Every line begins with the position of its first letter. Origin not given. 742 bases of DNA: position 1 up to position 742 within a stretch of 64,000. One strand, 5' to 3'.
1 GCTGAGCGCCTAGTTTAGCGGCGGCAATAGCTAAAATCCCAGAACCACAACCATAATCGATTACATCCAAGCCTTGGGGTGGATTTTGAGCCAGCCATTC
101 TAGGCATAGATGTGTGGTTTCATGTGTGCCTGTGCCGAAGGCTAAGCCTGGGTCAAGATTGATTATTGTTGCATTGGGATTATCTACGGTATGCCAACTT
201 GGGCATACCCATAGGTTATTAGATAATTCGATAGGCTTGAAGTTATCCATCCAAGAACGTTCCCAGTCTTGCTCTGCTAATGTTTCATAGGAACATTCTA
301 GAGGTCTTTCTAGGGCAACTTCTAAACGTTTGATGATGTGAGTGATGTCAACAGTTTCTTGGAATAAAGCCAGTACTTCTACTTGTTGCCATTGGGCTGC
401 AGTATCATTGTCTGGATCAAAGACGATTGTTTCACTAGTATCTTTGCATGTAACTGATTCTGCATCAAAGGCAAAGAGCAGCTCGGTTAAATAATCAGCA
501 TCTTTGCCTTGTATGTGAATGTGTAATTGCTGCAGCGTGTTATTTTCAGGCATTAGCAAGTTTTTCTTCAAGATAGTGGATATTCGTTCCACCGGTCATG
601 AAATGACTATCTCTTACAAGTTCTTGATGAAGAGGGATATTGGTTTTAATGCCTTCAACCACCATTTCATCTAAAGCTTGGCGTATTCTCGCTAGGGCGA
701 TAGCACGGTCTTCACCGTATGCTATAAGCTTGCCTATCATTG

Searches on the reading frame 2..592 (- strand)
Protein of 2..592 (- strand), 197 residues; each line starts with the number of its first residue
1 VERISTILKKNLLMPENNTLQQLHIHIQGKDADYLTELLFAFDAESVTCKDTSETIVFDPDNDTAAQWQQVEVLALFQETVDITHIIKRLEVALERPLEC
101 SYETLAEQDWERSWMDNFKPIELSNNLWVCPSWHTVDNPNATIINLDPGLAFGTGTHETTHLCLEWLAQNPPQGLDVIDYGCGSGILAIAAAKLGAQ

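Call 83: search_protein_families(library=pfam, proteins=[window:2-592:-], max_evalue=0.01)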
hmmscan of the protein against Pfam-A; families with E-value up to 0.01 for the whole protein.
window:2-592:- (197 aa): 4 families
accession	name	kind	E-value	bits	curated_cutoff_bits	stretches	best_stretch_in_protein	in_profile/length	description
PF06325.19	PrmA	-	4.5e-55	187.7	22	1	21-197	3-185/296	Ribosomal protein L11 methyltransferase (PrmA)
PF14234.11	DUF4336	-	0.0028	17.3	28.5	1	47-132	182-271/321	Domain of unknown function (DUF4336)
PF13489.12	Methyltransf_23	-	0.0046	17.1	27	1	163-195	9-44/164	Methyltransferase domain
PF05175.20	MTS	-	0.0062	16.6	23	1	158-194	18-52/170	Methyltransferase small domain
